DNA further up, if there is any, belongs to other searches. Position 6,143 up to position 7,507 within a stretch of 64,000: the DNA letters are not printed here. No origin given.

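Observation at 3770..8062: Teichoic-acid-like phospho-alcohol decoration operon in a diderm: IspD/TarI-like, TagF-like, LicC-like, tandem LicD, GT42 sialyltransferase-like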

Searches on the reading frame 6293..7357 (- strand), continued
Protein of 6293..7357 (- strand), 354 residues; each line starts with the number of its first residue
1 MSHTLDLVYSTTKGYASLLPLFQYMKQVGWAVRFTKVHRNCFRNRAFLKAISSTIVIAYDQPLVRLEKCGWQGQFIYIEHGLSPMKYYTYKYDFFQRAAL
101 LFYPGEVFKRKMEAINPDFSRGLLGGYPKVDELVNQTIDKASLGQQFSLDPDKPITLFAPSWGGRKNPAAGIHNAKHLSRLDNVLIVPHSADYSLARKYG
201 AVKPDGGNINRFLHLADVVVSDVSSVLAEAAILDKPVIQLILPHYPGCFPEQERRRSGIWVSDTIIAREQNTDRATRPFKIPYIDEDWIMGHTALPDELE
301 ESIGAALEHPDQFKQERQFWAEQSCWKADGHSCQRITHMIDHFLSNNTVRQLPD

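Call 58: find_related_loci(query=A1, collection=genome_contigs, flank=10000)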
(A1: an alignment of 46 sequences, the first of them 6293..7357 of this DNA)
Query A1 (354 aa) in genome_contigs; peptide patterns used: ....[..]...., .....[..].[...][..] (x = any residue, [..] = any of these).
56 stretches matched a pattern; 38 encode a relative of the query (tblastn E <= 1e-3); 37 distinct loci.
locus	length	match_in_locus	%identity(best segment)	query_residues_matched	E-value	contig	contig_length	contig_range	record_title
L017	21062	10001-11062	75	1-354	0e+0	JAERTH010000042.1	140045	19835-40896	MAG: Candidatus Neomarinimicrobiota bacterium isolate BH27 c_000000001981, whole genome shotgun sequence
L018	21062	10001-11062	75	1-354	0e+0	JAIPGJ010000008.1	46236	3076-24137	MAG: Candidatus Neomarinimicrobiota bacterium isolate Tobar13.5m-G46 Tobar13-5m-C876, whole genome shotgun sequence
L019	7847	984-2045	75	1-354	0e+0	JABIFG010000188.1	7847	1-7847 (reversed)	MAG: Candidatus Neomarinimicrobiota bacterium isolate SI053_bin15 k141_694728, whole genome shotgun sequence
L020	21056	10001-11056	73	1-352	0e+0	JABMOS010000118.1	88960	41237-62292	MAG: Candidatus Neomarinimicrobiota bacterium isolate bin.81 k141_5947571, whole genome shotgun sequence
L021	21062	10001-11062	74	1-354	0e+0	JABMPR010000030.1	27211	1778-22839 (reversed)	MAG: bacterium isolate bin.398 k141_637103, whole genome shotgun sequence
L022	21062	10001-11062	71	1-354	0e+0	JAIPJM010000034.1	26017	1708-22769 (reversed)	MAG: Candidatus Neomarinimicrobiota bacterium isolate Tobar14m-G35 Tobar14m-C1134, whole genome shotgun sequence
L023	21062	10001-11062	72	1-354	0e+0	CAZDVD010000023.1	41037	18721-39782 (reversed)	MAG TPA_asm: uncultured Lentisphaeria bacterium isolate SRP191223_co1_112 genome assembly, contig: NODE_653_length_41037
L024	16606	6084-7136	74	1-351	2e-180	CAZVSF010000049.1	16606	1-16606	MAG TPA_asm: uncultured Lentisphaeria bacterium isolate binchicken_co275_87 genome assembly, contig: NODE_4802_length_16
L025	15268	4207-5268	75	1-354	1e-179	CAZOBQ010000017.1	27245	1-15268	MAG TPA_asm: uncultured Lentisphaeria bacterium isolate binchicken_co28_69 genome assembly, contig: NODE_1254_length_272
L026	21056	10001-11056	71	1-352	4e-178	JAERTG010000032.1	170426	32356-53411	MAG: Candidatus Neomarinimicrobiota bacterium isolate BH26 c_000000001306, whole genome shotgun sequence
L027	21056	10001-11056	72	1-352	3e-176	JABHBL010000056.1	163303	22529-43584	MAG: Candidatus Neomarinimicrobiota bacterium isolate SI036_bin79 k141_628678, whole genome shotgun sequence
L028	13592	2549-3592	64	5-352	2e-156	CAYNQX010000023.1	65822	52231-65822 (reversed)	MAG TPA_asm: uncultured bacterium isolate binchicken_co97_412 genome assembly, contig: NODE_1603_length_65822_cov_39.443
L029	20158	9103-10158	59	3-354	9e-154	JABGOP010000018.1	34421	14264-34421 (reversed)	MAG: Candidatus Cloacimonadota bacterium isolate co234_bin10 NODE_2528_length_34421_cov_11.515015, whole genome shotgun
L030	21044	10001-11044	64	5-351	2e-151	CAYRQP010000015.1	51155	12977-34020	MAG TPA_asm: uncultured bacterium isolate SRP077602_co1_69 genome assembly, contig: NODE_1656_length_51155_cov_24.551174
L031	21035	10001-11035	59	1-344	2e-146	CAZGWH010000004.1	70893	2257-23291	MAG TPA_asm: uncultured bacterium isolate SRP200020_co5_28 genome assembly, contig: NODE_527_length_70893_cov_20.193667,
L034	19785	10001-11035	54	5-350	3e-133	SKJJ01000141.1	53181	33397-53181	MAG: Chitinispirillum sp. isolate CSBr16_98 CSBr16-156, whole genome shotgun sequence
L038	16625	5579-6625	51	5-352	1e-127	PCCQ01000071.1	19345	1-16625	MAG: Candidatus Neomarinimicrobiota bacterium isolate NP104 MHASMcontig_452076, whole genome shotgun sequence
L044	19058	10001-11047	48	5-351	3e-119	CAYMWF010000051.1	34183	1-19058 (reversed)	MAG TPA_asm: uncultured Gemmatimonadota bacterium isolate binchicken_co97_173 genome assembly, contig: NODE_5080_length_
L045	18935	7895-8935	50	3-344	7e-123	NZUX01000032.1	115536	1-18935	MAG: Candidatus Neomarinimicrobiota bacterium isolate NAT74 49145, whole genome shotgun sequence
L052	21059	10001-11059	54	4-354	4e-134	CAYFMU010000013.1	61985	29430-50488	MAG TPA_asm: uncultured bacterium isolate ERP019367_co1_93 genome assembly, contig: NODE_581_length_61985_cov_6.760778,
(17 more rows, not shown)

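Call 63: search_protein_families(library=pfam, proteins=[L038:4563-5561:+, L038:6662-7363:+, L044:11200-11835:+, L044:11832-12704:+, L029:8702-9100:+, L038:9221-9805:-, L038:9808-10683:-, L038:7691-8563:+, L034:9235-9894:+], max_evalue=0.01)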
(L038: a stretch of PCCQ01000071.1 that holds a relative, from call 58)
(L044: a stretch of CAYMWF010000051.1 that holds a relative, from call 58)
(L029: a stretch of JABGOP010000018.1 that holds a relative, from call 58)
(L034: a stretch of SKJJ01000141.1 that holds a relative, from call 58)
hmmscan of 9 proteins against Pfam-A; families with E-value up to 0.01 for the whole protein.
L038:4563-5561:+ (332 aa): 4 families
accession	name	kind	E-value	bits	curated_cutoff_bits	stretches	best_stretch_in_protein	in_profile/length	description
PF11380.13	Stealth_CR2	-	3.1e-41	140.4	39.4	1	44-146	1-105/108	Stealth protein CR2, conserved region 2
PF17101.10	Stealth_CR1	-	1.3e-08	34.8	27.2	1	4-27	2-25/29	Stealth protein CR1, conserved region 1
PF17102.10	Stealth_CR3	-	1.5e-07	31.6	24.2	1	195-241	2-48/49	Stealth protein CR3, conserved region 3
PF17103.10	Stealth_CR4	-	4.3e-05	23.8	27.4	1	298-332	9-45/55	Stealth protein CR4, conserved region 4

L038:6662-7363:+ (233 aa): 2 families
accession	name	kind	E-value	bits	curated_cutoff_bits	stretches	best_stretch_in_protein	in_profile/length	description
PF01755.23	Glyco_transf_25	-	4.7e-15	56.4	24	1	7-146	5-145/199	Glycosyltransferase family 25 (LPS biosynthesis protein)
PF04666.19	MGAT4_cons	-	0.0058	16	51.5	1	84-131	151-198/280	MGAT4 conserved region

L044:11200-11835:+ (211 aa): 0 families

L044:11832-12704:+ (290 aa): 3 families
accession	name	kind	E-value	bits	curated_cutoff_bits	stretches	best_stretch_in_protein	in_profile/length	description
PF12804.13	NTP_transf_3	-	1.8e-09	38.4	27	1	28-137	1-100/160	MobA-like NTP transferase domain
PF00483.29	NTP_transferase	-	5.1e-07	30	21.2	1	28-136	2-114/245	Nucleotidyl transferase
PF01128.25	IspD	-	1.7e-06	28.4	27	1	28-88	3-61/221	2-C-methyl-D-erythritol 4-phosphate cytidylyltransferase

L029:8702-9100:+ (132 aa): 3 families
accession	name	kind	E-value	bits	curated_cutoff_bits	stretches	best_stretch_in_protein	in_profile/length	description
PF01467.32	CTP_transf_like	-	4.1e-27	95.4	21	1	5-124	1-132/133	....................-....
PF06574.18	FAD_syn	-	6.5e-05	23.2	27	1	2-30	7-35/158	FAD synthetase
PF21194.3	TadZ-like_ARD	-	0.003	18.3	27.4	1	61-121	23-85/108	TadZ-like, receiver domain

L038:9221-9805:- (194 aa): 1 family
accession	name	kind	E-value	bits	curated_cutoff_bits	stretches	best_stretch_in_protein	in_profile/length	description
PF01300.24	Sua5_yciO_yrdC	-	8e-42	143.2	25.1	1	18-190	2-178/178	Telomere recombination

L038:9808-10683:- (291 aa): 1 family
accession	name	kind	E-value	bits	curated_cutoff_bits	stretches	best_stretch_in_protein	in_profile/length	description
PF03279.18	Lip_A_acyltrans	-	1.6e-39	136.3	22.3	1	7-285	15-293/295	Bacterial lipid A biosynthesis acyltransferase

L038:7691-8563:+ (290 aa): 1 family
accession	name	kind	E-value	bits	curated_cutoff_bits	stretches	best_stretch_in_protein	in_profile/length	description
PF03102.20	NeuB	-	5.9e-66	222.8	22.1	1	27-268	1-237/241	NeuB family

L034:9235-9894:+ (219 aa): 1 family
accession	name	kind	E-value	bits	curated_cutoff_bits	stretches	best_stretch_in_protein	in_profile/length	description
PF01755.23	Glyco_transf_25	-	2.9e-17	63.6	24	1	4-128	2-128/199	Glycosyltransferase family 25 (LPS biosynthesis protein)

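Call 91: search_protein_families(library=pfam, proteins=[L045:10296-11594:+, L045:11594-12748:+, L045:12726-13820:+, L052:14724-15215:+, L052:15215-16501:+, L029:16458-17036:+, L029:15407-16342:-], max_evalue=0.001)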
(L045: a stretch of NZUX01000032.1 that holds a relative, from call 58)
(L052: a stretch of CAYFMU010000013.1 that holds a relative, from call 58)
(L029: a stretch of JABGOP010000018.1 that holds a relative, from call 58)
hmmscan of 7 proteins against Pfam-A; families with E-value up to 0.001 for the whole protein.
L045:10296-11594:+ (432 aa): 2 families
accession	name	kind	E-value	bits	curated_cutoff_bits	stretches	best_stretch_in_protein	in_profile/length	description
PF13714.12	PEP_mutase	-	1.4e-52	179.1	31.5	1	151-405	2-240/240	Phosphoenolpyruvate phosphomutase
PF01467.32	CTP_transf_like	-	2.3e-15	57.4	21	1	11-134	5-132/133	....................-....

L045:11594-12748:+ (384 aa): 2 families
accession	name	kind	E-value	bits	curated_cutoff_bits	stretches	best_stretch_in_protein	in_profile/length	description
PF02775.26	TPP_enzyme_C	-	6.2e-12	46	21.9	1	226-305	17-95/151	Thiamine pyrophosphate enzyme, C-terminal TPP binding domain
PF02776.23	TPP_enzyme_N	-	1.8e-10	41.1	26.8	1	8-118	7-110/119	Thiamine pyrophosphate enzyme, N-terminal TPP binding domain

L045:12726-13820:+ (364 aa): 3 families
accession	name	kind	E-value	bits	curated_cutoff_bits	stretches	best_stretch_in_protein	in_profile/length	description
PF00465.25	Fe-ADH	-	2.3e-32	112.3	31.3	1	13-174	1-167/168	Iron-containing alcohol dehydrogenase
PF25137.1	ADH_Fe_C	-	6.9e-28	98.1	27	1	187-364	2-194/194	Fe-containing alcohol dehydrogenase family, C-terminal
PF13685.12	Fe-ADH_2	-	7.4e-05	23.2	28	1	21-109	5-98/149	Iron-containing alcohol dehydrogenase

L052:14724-15215:+ (163 aa): 1 family
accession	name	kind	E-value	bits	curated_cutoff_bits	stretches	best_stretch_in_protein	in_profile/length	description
PF00710.25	Asparaginase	-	2.7e-25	89.5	22.5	1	3-156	1-164/193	Asparaginase, N-terminal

L052:15215-16501:+ (428 aa): 3 families
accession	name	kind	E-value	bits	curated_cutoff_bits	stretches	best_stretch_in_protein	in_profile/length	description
PF02660.20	G3P_acyltransf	-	2.7e-41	141.8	24.1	1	9-188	1-163/164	Glycerol-3-phosphate acyltransferase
PF00702.32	Hydrolase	-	2.5e-06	28.4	26.4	1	211-383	5-185/191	haloacid dehalogenase-like hydrolase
PF12710.13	HAD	-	2.6e-06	28.4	27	1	211-383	2-186/189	haloacid dehalogenase-like hydrolase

L029:16458-17036:+ (192 aa): 1 family
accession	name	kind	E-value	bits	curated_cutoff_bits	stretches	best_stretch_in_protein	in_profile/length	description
PF02545.19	Maf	-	4.3e-57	193.2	27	1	10-190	1-186/187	Maf-like protein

L029:15407-16342:- (311 aa): 1 family
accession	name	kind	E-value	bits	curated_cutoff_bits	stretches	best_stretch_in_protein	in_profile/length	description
PF01066.26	CDP-OH_P_transf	-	1.2e-12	48.9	22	1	60-176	3-101/152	CDP-alcohol phosphatidyltransferase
